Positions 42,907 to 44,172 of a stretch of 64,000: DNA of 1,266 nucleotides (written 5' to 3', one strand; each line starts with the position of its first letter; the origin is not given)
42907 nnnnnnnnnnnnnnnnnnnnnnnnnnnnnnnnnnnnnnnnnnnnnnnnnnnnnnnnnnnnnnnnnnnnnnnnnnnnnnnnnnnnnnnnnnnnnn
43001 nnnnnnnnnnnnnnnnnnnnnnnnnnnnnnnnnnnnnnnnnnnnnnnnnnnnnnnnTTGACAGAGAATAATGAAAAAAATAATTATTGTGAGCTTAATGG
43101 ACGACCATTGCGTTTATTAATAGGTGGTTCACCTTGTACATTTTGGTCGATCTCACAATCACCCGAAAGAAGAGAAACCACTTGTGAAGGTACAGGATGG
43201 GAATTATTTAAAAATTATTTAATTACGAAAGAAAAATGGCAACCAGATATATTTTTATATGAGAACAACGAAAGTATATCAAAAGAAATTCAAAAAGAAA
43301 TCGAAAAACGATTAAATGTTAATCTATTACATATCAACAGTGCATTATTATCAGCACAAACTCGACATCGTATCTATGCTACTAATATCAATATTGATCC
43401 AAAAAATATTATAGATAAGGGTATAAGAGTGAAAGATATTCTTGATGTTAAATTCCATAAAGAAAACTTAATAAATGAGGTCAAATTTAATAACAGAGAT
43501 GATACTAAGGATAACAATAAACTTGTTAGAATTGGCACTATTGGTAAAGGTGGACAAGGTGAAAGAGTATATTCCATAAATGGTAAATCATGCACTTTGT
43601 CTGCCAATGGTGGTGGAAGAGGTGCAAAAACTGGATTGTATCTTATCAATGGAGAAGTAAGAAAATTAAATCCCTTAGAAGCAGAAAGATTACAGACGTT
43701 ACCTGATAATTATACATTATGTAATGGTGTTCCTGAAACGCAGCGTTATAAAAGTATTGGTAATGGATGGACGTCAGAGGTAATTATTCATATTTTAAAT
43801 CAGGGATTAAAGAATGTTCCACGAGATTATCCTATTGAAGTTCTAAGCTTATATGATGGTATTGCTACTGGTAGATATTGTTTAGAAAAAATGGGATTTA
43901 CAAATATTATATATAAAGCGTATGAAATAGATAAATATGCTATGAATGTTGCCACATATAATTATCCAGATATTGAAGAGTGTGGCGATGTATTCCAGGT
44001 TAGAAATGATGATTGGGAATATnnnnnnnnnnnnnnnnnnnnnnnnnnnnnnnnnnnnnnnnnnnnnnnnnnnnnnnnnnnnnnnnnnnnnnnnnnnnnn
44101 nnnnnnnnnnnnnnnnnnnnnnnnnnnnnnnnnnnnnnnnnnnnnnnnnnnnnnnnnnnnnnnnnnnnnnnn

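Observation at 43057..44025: DNMT3-like C5 cytosine methyltransferase with circularly permuted motif order and no canonical start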

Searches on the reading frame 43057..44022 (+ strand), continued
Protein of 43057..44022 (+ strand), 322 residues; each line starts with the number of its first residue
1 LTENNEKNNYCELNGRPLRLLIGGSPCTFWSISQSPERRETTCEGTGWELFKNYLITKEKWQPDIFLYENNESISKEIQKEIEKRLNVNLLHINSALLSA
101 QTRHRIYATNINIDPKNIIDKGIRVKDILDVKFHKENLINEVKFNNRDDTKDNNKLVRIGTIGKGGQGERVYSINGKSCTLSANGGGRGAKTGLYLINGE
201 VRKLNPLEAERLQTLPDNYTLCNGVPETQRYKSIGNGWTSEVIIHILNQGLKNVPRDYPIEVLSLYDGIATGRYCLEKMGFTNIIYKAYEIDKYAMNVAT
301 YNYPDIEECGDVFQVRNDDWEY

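Call 34: search_protein_families(library=ncbifam, proteins=[window:43057-44022:+], max_evalue=0.001)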
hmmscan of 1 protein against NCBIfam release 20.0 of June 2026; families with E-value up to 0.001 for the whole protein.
window:43057-44022:+ (322 aa): 1 family
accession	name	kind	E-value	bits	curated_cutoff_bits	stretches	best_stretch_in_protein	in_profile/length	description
TIGR00675.1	dcm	superfamily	1.3e-18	67.8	100.65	1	20-248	63-327/329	DNA (cytosine-5-)-methyltransferase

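Call 35: search_protein_families(library=phrogs, proteins=[window:43057-44022:+], max_evalue=0.00001)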
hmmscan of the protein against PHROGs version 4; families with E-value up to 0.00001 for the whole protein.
window:43057-44022:+ (322 aa): 7 families
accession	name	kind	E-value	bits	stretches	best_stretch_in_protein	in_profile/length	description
phrog_17284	-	unknown function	3.3e-44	152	2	201-284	159-244/245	-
phrog_116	-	other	4.1e-35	122.3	2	14-249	267-488/779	DNA methyltransferase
phrog_16528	-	other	1e-13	52.4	1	167-247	139-214/236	DNA methyltransferase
phrog_16427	-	other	2.1e-10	41.7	1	198-301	114-217/235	DNA methyltransferase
phrog_26324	-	other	2.7e-07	31.8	1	198-246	144-199/210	DNA methyltransferase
phrog_363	-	other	3.8e-07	30.5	0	261-320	55-112/327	DNA methyltransferase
phrog_13621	-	unknown function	3.3e-06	28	1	196-238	49-96/121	-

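Call 42: predict_structure(alignment_id=A2)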
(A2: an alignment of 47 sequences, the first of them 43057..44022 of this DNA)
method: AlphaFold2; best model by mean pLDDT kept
length: 322 residues; sequences in the alignment: 47
mean_pLDDT: 87.6   pTM: 0.88
mean pLDDT of the five models: 87.6, 87.2, 86.5, 86.0, 85.3
residues with pLDDT >= 90: 205; 70-90: 81; 50-70: 20; < 50: 16
segments of 3 or more residues with pLDDT < 50: 1-8, 182-189
pLDDT, mean of each block of 10 residues (from residue 1): 44 85 80 75 91 96 96 93 97 93 93 86 94 88 89 89 77 88 43 83 91 95 90 85 95 95 93 98 97 94 97 95 85
secondary structure, 60 per line:
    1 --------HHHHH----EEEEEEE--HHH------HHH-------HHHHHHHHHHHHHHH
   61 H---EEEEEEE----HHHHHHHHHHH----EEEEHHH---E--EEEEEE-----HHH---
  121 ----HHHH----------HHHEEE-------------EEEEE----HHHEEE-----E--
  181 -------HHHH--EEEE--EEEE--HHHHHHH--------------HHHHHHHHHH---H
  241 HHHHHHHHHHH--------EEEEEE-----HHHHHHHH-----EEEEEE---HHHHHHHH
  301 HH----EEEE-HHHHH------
elements in order: H9-13 E18-24 H46-61 E65-71 H76-86 E91-94 E104-109 H125-128 E142-144 E158-162 E170-172 H188-191 E194-197 E200-203 H206-212 H227-236 H240-251 E260-265 H271-278 E284-289 H293-302 E307-310 H312-316

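Call 44: fold_search(model_id=the predicted structure, library=pdb)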
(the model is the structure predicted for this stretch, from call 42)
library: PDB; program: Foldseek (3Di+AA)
matches with E <= 10: 734; with E <= 0.001: 94
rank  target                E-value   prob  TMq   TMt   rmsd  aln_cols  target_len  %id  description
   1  2i9k_A                1.2e-15  1.00  0.61  0.60   3.7       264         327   28  Engineered Extrahelical Base Destabilization Enhances Sequence Discrimination of DNA Methyltransferase M.HhaI (released 2006-10-10)
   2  1fjx_A                1.5e-15  1.00  0.60  0.59   4.5       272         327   27  STRUCTURE OF TERNARY COMPLEX OF HHAI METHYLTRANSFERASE MUTANT (T250G) IN COMPLEX WITH DNA AND ADOHCY (released 2000-12-15)
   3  2uyc_A                2.0e-15  1.00  0.60  0.59   3.7       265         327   27  HhaI DNA methyltransferase R163N mutant complex with 13mer GCGC-GMGC oligonucleotide and SAH (released 2008-05-27)
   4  2zcj_A                2.4e-15  1.00  0.61  0.60   3.9       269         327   27  Ternary structure of the Glu119Gln M.HhaI, C5-Cytosine DNA methyltransferase, with unmodified DNA and AdoHcy (released 2007-12-04)
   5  2z6a_A                2.5e-15  1.00  0.60  0.59   4.0       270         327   27  S-Adenosyl-L-methionine-Dependent Methyl Transfer: Observable Precatalytic Intermediates during DNA Cytosine Methylati (released 2007-08-21)
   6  2z6u_A                2.7e-15  1.00  0.60  0.60   3.8       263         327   28  Ternary structure of the Glu119Ala M.HhaI, C5-Cytosine DNA methyltransferase, with unmodified DNA and AdoHcy (released 2007-11-20)
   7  2uz4_A                2.9e-15  1.00  0.59  0.58   4.0       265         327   28  HhaI DNA methyltransferase R165N mutant complex with 13mer GCGC-GMGC oligonucleotide and SAH (released 2008-06-03)
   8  2uyh_A                3.0e-15  1.00  0.61  0.60   4.7       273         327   28  HhaI DNA methyltransferase S87Q-Q237S mutant complex with 13mer GCGC- GMGC oligonucleotide and SAH (released 2008-05-27)
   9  5lod_A                3.2e-15  1.00  0.57  0.57   5.3       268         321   28  Crystal structure of HhaI DNA methyltransferase in APO form (released 2017-08-16)
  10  2z6q_A                4.7e-15  1.00  0.59  0.59   3.8       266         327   28  Ternary structure of Arg165Ala M.HhaI C5-Cytosine DNA methyltransferase with unmodified DNA and AdoHcy (released 2007-08-28)
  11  1hmy                  2.4e-13  1.00  0.55  0.54   6.8       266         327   29  CRYSTAL STRUCTURE OF THE HHAI DNA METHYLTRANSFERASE COMPLEXED WITH S-ADENOSYL-L-METHIONINE (released 1993-10-31)
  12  1svu_B                6.8e-13  1.00  0.55  0.56   5.5       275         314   26  Structure of the Q237W mutant of HhaI DNA methyltransferase: an insight into protein-protein interactions (released 2004-06-29)
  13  1svu_A                6.2e-12  1.00  0.54  0.56   4.0       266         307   25  Structure of the Q237W mutant of HhaI DNA methyltransferase: an insight into protein-protein interactions (released 2004-06-29)
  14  8tci_A                2.3e-10  1.00  0.48  0.54   5.5       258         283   19  Crystal structure of DNMT3C-DNMT3L in complex with CGG DNA (released 2024-08-14)
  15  6u8p_A                2.6e-10  1.00  0.50  0.55   6.2       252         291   21  Crystal structure of DNMT3B-DNMT3L in complex with CpGpA DNA (released 2020-06-10)
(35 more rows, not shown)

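Call 49: search_dna_similar(query=window:43057-44022:+, collection=phages, mode=protein, max_rows=30, max_evalue=1e-10)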
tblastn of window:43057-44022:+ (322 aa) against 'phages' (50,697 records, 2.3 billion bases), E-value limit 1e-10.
Records with a match: 45; places in all: 47; records where one place covers at least 80% of the query: 6.
Best place of each record, by identity: <60% 45.
By first word of the organism name: Bacteroides 11; Phocaeicola 9; Flavobacterium 6; Bacteriophage 3; Cellulophaga 3; Acinetobacter 3; Croceibacter 2; Pelagibacter 2; Phage 1; Psychrobacillus 1; and 4 more.
By host as written in the record: - 5; Phocaeicola dorei DA26 5; Bacteroides thetaiotaomicron VPI-5482 5; Cellulophaga baltica #18 3; Croceibacter atlanticus HTCC2559 2; Phocaeicola vulgatus DA57 2; Bacteroides thetaiotaomicron DA638 2; Psychrobacillus psychrodurans 1; and 20 more.
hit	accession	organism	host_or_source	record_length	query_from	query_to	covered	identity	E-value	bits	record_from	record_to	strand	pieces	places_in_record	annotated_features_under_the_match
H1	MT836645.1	Bacteriophage sp.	human fecal samples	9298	18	321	94%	50.4%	2e-46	302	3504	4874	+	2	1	record has no annotation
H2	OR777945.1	Phage nd4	-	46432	18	321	94%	50.1%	7e-46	303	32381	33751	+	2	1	hypothetical protein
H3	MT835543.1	Bacteriophage sp.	human fecal samples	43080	18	321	94%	43.1%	7e-27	230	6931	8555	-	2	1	record has no annotation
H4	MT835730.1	Bacteriophage sp.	human fecal samples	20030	20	254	54%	57.2%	2e-24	181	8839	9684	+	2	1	record has no annotation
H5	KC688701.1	Croceibacter phage P2559Y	Croceibacter atlanticus HTCC2559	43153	18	319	90%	32.4%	3e-22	130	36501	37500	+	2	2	DNA methyltransferase (x2)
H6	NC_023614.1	Croceibacter phage P2559Y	Croceibacter atlanticus HTCC2559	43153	18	319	90%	32.4%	3e-22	130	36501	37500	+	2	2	DNA methyltransferase (x2)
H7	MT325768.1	Psychrobacillus phage Perkons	Psychrobacillus psychrodurans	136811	18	319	94%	30.2%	3e-24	108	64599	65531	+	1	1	site-specific DNA-cytosine methylase (x2)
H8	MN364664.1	Xanthomonas phage Xoo-sp15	Xanthomonas oryzae pv. oryzae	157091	18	247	71%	38.7%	2e-24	109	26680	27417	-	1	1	hypothetical protein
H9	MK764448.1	Flavobacterium phage FPSV-S27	Flavobacterium psychrophilum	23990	18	247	71%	37.9%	1e-21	100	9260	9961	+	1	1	site-specific DNA methylase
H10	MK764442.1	Flavobacterium phage FPSV-S1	Flavobacterium psychrophilum F026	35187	18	247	71%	37.9%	1e-21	100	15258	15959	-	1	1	site-specific DNA methylase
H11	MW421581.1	Flavobacterium phage FPSV-S4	Flavobacterium psychrophilum strain ...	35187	18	247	71%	37.9%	1e-21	100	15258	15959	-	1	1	record has no annotation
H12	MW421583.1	Flavobacterium phage FPSV-F8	Flavobacterium psychrophilum strain ...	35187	18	247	71%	37.9%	1e-21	100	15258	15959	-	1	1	record has no annotation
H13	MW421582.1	Flavobacterium phage FPSV-S8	Flavobacterium psychrophilum strain ...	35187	18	247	71%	37.9%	1e-21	100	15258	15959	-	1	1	record has no annotation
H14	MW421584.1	Flavobacterium phage FPSV-D3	Flavobacterium psychrophilum strain ...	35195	18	247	71%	37.9%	1e-21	100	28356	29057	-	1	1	record has no annotation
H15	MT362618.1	Microcystis phage MaeS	Microcystis aeruginosa FACHB-942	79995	18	247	71%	37.8%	4e-19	94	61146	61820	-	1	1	DNA-cytosine methyltransferase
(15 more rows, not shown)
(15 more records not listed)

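Call 50: get_annotated_region(hit=H7, flank=1500)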
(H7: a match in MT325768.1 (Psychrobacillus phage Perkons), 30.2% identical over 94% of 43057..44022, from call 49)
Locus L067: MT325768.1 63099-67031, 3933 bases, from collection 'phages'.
description: Psychrobacillus phage Perkons, complete genome.
organism: Psychrobacillus phage Perkons (NCBI taxid 2729574)
taxonomy: Viruses; Duplodnaviria; Heunggongvirae; Uroviricota; Caudoviricetes
host: Psychrobacillus psychrodurans; source: ice-free soil sample (4-10 cm depth) collected near Rasmussen hut; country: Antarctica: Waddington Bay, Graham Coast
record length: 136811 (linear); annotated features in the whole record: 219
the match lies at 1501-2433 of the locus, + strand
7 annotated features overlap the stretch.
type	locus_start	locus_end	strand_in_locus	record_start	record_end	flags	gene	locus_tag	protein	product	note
CDS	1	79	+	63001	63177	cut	-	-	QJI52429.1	hypothetical protein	ORF132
CDS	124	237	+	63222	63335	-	-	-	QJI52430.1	hypothetical protein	ORF133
CDS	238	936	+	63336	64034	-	-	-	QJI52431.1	hypothetical protein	ORF134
CDS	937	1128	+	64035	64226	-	-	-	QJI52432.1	hypothetical protein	ORF135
CDS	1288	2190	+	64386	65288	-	-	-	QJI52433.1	site-specific DNA-cytosine methylase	ORF136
CDS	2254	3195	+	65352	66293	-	-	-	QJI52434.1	site-specific DNA-cytosine methylase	ORF137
CDS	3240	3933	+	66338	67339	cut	-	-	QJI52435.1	site-specific DNA-cytosine methylase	ORF138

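Call 51: get_annotated_region(hit=H5, flank=1500)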
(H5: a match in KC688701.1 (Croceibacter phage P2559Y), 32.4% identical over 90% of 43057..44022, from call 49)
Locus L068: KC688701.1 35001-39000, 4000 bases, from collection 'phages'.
description: Croceibacter phage P2559Y, complete genome.
organism: Croceibacter phage P2559Y (NCBI taxid 1327037)
taxonomy: Viruses; Duplodnaviria; Heunggongvirae; Uroviricota; Caudoviricetes
host: Croceibacter atlanticus HTCC2559; source: seawater; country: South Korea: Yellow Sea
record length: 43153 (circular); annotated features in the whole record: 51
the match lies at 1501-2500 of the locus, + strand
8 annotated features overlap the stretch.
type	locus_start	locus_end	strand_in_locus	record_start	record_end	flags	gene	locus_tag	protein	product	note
CDS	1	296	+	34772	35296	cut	-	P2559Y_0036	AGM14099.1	hypothetical protein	-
CDS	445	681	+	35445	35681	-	-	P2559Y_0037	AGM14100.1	hypothetical protein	-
CDS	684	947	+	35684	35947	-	-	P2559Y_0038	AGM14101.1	hypothetical protein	-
CDS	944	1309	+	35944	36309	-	-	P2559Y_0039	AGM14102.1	hypothetical protein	-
CDS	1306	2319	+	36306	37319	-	-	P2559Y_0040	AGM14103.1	DNA methyltransferase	-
CDS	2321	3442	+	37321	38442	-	-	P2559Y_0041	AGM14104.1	DNA methyltransferase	-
CDS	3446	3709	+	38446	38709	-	-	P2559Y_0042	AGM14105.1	hypothetical protein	-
CDS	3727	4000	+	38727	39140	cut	-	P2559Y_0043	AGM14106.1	hypothetical protein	-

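Call 52: get_annotated_region(hit=H2, flank=2500)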
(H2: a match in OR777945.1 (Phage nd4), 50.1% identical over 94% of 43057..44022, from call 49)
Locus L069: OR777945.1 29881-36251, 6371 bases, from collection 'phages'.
description: Phage nd4, complete genome.
organism: Phage nd4 (NCBI taxid 3110883)
taxonomy: Viruses; Duplodnaviria; Heunggongvirae; Uroviricota; Caudoviricetes
host: -; source: -; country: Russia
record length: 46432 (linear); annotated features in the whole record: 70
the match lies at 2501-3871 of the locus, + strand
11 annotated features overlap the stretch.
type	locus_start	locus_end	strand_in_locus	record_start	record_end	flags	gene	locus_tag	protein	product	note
CDS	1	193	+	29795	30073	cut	-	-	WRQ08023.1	hypothetical protein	-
CDS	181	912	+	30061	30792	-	-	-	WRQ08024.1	hypothetical protein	-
CDS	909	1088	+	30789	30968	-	-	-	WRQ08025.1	hypothetical protein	-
CDS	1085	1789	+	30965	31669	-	-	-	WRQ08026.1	hypothetical protein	-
CDS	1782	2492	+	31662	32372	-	-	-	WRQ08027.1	DNA polymerase III alpha subunit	-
CDS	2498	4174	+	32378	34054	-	-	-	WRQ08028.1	hypothetical protein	-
CDS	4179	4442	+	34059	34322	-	-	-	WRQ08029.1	hypothetical protein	-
CDS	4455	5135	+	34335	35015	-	-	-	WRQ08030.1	hypothetical protein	-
CDS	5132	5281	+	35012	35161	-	-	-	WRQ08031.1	hypothetical protein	-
CDS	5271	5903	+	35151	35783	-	-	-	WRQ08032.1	hypothetical protein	-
CDS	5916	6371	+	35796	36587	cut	-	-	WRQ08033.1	hypothetical protein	-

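Call 53: find_related_loci(query=A2, collection=genome_contigs, flank=3000)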
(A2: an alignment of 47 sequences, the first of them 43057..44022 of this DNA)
Query A2 (322 aa) in genome_contigs; peptide patterns used: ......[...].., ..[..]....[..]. (x = any residue, [..] = any of these).
351 stretches matched a pattern; 334 encode a relative of the query (tblastn E <= 1e-3); the best 80 are kept; 80 distinct loci.
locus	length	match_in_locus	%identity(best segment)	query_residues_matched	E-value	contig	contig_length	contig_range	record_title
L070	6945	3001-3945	78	5-322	6e-167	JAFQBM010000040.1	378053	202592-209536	MAG: Lachnospiraceae bacterium isolate RGIG1668 Goat_Cecum-1__c1253, whole genome shotgun sequence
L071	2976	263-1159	62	18-320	1e-123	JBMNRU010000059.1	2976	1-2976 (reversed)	MAG: Lachnospiraceae bacterium isolate SBF912SR2HQ0062 scaffold_149621_c1, whole genome shotgun sequence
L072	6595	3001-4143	48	19-321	3e-96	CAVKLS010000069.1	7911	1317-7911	bacterium isolate H07689-L1_cleanbin_000035 genome assembly, contig: Spades_H07689-L1_contig_4671, whole genome shotgun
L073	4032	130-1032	52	18-321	3e-95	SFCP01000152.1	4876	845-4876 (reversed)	MAG: Bacteroidales bacterium isolate W0P13.011 Contig16226, whole genome shotgun sequence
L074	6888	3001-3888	53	18-320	3e-94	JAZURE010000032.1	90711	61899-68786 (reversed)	MAG: Clostridia bacterium isolate T1900044853_TS20190319.MAGScoT_cleanbin_000010 SGB_3039_k141_1125286, whole genome sho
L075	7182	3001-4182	46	13-321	5e-94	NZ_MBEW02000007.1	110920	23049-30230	Criibacterium bergeronii strain CCRI-22567 CCRI-22567_NODE_7_length_110920_cov_254.152, whole genome shotgun sequence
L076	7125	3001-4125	45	19-322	7e-94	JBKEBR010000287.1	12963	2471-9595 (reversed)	MAG: Oscillospiraceae bacterium isolate VLC_067 c_000002328830, whole genome shotgun sequence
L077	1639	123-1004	53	20-320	1e-99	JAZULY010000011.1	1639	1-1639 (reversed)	MAG: Acutalibacteraceae bacterium isolate T1900044899_TS20190365.MAGScoT_cleanbin_000039 SGB_3293_k141_291649, whole gen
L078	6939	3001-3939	54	18-318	6e-93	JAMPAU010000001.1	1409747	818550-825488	MAG: Ruminococcus flavefaciens isolate NALB_7813_7 Scaffold_#1__SCF_001__1408647_bp, whole genome shotgun sequence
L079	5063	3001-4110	47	18-321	4e-92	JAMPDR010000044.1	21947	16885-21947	MAG: Ruminococcus sp. isolate NALB_7823_32 Scaffold_#44__SCF_044___21979_bp, whole genome shotgun sequence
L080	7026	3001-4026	46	16-320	8e-91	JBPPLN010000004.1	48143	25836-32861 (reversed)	Acutalibacteraceae bacterium SVS042 scaffold_4, whole genome shotgun sequence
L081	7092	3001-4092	46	18-320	2e-90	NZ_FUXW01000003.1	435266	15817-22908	Butyricicoccus pullicaecorum DSM 23266, whole genome shotgun sequence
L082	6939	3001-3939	50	18-321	2e-89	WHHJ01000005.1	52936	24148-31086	MAG: Clostridia bacterium isolate COPD400 SA9245_bin.20_contig_5, whole genome shotgun sequence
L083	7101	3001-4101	45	19-321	3e-87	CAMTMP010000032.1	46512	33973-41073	MAG TPA_asm: uncultured bacterium isolate SRR12464005_bin.20_metawrap_v1.3_MAG genome assembly, contig: NODE.322_length_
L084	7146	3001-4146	43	18-320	3e-86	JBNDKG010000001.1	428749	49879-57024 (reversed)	Clostridiales Family XIII bacterium PM5-7 Ga0505174_01, whole genome shotgun sequence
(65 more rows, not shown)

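Call 76: find_encoding_contigs(protein=P0006, flank=1500, max_places=3)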
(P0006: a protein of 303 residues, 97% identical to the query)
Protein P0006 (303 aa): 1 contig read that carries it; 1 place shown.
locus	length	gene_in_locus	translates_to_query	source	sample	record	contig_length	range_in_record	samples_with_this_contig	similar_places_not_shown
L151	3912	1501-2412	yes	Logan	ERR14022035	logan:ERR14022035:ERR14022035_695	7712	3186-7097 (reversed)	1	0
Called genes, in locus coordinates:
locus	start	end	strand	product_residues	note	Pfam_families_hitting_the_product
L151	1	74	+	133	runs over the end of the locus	-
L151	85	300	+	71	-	-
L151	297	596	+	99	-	-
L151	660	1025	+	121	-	-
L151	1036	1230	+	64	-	-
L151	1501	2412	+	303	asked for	PF00145:DNA_methylase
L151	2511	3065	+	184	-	PF00857:Isochorismatase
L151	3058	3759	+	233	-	PF00847:AP2 (weak)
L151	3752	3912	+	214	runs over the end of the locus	-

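Call 77: find_encoding_contigs(protein=P0007, flank=1500, max_places=3)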
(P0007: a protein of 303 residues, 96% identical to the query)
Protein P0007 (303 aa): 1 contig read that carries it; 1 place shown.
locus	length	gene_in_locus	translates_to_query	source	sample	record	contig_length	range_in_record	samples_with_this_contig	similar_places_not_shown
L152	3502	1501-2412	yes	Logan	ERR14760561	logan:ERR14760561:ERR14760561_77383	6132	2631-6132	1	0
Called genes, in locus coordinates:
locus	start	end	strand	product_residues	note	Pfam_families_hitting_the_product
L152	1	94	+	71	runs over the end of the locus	-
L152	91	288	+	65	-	-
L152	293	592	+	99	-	-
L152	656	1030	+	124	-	-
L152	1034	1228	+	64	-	-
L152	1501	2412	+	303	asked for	PF00145:DNA_methylase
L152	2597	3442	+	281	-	PF02086:MethyltransfD12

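Call 78: find_encoding_contigs(protein=P0052, flank=6000, max_places=4)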
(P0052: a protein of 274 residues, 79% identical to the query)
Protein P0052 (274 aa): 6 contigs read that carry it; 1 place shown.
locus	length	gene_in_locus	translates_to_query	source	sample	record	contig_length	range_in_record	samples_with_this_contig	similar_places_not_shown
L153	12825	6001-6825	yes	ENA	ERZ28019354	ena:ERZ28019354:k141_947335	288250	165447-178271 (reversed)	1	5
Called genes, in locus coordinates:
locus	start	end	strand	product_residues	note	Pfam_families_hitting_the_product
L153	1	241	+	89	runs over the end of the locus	-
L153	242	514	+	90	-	-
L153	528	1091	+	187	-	-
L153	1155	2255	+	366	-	PF13186:SPASM (weak)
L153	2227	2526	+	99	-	-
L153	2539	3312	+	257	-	-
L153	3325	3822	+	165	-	-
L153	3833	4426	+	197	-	-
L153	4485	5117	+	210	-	-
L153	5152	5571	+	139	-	-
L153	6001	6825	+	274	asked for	PF00145:DNA_methylase (weak)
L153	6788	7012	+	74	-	-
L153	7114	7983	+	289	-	PF01555:N6_N4_Mtase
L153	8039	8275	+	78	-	-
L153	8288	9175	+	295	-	PF04446:Thg1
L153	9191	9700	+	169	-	-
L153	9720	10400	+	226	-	PF01844:HNH, PF14279:HNH_5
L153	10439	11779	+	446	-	PF21189:PHA02142 (faint), PF09414:RNA_ligase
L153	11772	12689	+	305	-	PF06414:Zeta_toxin (weak), PF08433:KTI12, PF13238:AAA_18 (weak), PF13671:AAA_33, PF13207:AAA_17 (weak), PF01966:HD (weak)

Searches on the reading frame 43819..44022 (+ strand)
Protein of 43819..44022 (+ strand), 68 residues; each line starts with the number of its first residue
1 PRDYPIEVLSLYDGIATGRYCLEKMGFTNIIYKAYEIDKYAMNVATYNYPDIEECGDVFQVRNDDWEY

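Call 10: search_protein_families(library=pfam, proteins=[window:43819-44022:+], max_evalue=1)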
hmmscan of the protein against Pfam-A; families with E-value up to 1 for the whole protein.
seq(68 aa): 1 family
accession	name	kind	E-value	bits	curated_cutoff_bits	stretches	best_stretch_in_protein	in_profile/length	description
PF00145.23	DNA_methylase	-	0.0031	17.4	22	1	7-64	2-56/324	C-5 cytosine-specific DNA methylase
